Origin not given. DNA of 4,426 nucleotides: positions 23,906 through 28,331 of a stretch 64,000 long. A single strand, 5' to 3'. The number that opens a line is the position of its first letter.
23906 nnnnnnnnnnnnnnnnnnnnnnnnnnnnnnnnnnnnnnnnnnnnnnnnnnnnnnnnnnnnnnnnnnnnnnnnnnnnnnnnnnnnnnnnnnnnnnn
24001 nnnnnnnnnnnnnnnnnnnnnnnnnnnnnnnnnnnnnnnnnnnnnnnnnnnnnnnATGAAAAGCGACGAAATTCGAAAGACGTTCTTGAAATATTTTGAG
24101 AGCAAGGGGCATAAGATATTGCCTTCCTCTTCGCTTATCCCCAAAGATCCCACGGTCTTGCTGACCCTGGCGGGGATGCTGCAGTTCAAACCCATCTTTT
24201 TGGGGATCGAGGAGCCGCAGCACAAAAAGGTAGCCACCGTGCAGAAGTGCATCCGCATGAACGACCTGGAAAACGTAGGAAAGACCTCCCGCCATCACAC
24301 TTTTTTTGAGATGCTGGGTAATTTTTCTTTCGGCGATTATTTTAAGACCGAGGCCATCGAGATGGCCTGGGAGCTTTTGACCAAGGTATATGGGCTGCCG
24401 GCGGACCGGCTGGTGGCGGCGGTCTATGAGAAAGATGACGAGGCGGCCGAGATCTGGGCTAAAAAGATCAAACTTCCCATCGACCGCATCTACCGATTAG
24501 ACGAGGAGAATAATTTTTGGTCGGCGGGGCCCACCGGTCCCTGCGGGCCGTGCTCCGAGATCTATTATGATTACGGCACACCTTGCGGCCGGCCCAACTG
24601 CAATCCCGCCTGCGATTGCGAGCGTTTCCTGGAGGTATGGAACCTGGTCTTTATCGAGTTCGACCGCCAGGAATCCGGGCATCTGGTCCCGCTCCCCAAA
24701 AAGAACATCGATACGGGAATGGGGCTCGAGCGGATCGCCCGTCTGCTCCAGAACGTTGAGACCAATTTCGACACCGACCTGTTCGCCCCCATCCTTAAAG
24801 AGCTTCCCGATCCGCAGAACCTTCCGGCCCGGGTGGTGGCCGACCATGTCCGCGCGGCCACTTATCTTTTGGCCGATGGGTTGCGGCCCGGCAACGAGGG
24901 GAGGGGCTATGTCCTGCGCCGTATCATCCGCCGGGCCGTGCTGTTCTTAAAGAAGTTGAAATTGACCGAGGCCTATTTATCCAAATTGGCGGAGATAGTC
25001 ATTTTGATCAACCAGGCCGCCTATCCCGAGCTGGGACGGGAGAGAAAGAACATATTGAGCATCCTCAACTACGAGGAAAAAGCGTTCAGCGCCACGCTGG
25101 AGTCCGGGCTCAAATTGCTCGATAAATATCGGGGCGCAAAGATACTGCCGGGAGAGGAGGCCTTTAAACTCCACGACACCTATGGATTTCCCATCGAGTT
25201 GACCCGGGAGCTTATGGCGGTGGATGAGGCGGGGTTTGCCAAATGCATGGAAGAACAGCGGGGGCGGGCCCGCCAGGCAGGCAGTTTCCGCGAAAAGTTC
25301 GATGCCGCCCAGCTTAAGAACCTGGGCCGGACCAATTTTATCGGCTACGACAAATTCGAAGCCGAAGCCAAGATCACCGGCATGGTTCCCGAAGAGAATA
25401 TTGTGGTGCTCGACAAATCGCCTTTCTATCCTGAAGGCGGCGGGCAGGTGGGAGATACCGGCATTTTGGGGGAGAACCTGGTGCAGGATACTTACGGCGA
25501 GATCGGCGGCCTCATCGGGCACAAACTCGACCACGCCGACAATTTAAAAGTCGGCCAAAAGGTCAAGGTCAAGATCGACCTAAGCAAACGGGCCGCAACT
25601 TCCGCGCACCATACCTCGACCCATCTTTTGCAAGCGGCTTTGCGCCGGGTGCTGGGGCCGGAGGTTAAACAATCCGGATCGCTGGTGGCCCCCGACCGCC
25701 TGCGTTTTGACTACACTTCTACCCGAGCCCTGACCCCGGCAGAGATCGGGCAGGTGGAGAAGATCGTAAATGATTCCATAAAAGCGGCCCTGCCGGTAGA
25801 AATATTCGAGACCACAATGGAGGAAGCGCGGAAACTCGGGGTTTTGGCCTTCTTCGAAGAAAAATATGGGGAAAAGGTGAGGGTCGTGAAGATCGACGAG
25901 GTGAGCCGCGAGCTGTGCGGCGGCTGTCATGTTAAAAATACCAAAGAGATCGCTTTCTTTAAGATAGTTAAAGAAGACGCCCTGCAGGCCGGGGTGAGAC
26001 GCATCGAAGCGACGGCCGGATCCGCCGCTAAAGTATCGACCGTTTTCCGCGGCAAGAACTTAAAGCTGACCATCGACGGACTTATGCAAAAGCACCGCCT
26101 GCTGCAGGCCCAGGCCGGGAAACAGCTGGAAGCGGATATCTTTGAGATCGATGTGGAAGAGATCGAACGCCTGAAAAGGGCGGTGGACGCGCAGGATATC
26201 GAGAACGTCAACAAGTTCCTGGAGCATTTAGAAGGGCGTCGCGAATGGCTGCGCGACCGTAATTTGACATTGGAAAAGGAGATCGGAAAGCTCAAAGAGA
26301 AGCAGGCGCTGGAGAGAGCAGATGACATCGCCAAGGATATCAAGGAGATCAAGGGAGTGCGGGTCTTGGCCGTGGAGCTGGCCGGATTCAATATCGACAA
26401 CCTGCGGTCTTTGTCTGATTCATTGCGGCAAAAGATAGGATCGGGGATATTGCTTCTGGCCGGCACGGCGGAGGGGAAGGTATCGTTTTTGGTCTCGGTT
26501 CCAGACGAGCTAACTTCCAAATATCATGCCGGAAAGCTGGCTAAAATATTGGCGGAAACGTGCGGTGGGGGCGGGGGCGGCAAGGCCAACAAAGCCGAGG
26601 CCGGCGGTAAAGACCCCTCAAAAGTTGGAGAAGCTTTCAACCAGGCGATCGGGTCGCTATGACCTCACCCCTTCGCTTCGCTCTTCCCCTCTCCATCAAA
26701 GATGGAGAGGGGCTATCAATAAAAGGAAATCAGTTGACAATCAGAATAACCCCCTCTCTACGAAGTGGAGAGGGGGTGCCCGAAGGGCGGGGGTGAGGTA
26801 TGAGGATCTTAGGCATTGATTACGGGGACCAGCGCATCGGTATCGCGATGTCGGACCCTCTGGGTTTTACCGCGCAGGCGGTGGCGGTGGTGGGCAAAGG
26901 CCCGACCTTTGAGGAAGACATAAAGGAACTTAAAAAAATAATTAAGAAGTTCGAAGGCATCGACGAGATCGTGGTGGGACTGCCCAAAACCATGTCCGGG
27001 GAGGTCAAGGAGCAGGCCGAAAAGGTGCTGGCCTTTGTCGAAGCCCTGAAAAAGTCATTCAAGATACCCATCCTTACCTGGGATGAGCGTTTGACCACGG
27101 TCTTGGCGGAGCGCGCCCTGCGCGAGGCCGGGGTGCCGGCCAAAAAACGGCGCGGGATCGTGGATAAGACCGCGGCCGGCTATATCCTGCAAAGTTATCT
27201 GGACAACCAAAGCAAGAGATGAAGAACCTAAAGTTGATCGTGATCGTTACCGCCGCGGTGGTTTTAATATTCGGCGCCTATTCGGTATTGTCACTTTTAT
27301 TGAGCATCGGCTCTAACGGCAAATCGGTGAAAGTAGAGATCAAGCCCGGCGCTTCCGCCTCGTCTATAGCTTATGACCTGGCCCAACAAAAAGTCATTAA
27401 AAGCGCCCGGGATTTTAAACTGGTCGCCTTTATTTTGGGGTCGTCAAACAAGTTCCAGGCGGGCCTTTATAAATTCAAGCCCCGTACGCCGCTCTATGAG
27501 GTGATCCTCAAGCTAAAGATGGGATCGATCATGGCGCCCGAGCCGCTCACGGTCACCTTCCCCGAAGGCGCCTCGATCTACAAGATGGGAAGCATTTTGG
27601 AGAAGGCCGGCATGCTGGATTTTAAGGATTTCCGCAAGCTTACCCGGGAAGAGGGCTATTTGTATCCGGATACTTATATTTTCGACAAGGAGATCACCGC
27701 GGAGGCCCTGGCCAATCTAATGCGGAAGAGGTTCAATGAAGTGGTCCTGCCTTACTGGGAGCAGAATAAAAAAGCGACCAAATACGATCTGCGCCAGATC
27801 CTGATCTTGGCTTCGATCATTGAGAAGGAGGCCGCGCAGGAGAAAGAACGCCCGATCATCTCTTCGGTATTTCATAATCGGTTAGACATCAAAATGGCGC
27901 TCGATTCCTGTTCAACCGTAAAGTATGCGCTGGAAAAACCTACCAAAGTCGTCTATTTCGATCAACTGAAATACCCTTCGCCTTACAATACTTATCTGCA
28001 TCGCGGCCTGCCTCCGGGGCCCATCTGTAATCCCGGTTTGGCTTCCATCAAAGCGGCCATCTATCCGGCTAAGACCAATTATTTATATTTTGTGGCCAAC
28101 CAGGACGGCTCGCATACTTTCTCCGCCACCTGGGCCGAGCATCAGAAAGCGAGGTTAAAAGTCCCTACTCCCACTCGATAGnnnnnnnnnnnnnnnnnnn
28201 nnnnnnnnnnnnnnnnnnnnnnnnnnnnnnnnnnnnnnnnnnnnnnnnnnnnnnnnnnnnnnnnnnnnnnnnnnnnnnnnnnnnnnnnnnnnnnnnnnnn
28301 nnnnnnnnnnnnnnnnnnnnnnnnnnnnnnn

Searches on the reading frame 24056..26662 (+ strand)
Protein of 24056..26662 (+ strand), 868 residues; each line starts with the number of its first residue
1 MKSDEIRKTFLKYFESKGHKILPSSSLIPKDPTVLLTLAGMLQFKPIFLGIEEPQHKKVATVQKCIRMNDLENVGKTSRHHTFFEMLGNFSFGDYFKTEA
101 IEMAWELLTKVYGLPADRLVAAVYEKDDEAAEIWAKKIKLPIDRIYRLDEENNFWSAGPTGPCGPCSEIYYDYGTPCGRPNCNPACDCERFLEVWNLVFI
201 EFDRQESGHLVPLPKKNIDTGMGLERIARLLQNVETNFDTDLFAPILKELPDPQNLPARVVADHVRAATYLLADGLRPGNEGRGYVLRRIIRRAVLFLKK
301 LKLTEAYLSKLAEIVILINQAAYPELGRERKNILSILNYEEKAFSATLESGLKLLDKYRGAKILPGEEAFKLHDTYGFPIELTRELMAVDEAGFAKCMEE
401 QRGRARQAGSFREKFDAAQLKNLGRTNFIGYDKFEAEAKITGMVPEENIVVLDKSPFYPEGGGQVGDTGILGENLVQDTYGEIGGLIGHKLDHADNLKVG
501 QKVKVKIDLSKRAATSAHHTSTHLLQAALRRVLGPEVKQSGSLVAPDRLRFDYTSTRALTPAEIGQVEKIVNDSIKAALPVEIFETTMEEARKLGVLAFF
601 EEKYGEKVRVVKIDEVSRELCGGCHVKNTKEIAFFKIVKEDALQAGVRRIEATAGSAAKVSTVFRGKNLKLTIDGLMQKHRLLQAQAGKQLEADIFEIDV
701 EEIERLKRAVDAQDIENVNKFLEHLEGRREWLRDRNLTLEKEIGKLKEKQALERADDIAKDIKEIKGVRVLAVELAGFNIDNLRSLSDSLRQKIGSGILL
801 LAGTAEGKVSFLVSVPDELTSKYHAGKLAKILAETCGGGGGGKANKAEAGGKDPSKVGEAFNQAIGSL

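Call 12: search_protein_families(library=pfam, proteins=[window:24056-26662:+], max_evalue=0.001)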
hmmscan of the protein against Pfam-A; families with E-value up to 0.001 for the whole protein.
window:24056-26662:+ (868 aa): 3 families
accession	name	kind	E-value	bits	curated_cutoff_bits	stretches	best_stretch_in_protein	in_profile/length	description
PF01411.24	tRNA-synt_2c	-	1.4e-178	595.4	30.3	1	5-508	1-549/552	tRNA synthetases class II (A)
PF07973.19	tRNA_SAD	-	2.1e-16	60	24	1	608-651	1-44/44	Threonyl and Alanyl tRNA synthetase second additional domain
PF02272.25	DHHA1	-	1.1e-12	48.7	25.9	1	768-863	2-95/102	DHHA1 domain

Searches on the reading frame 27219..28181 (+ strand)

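Call 12: search_protein_families(library=pfam, proteins=[window:27219-28181:+], max_evalue=0.001)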
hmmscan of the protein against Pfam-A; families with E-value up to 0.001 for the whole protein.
window:27219-28181:+ (320 aa): 1 family
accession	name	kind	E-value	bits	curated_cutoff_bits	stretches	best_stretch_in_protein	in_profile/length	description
PF02618.21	YceG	-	1.3e-85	287.7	32.4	1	39-312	1-273/275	YceG-like family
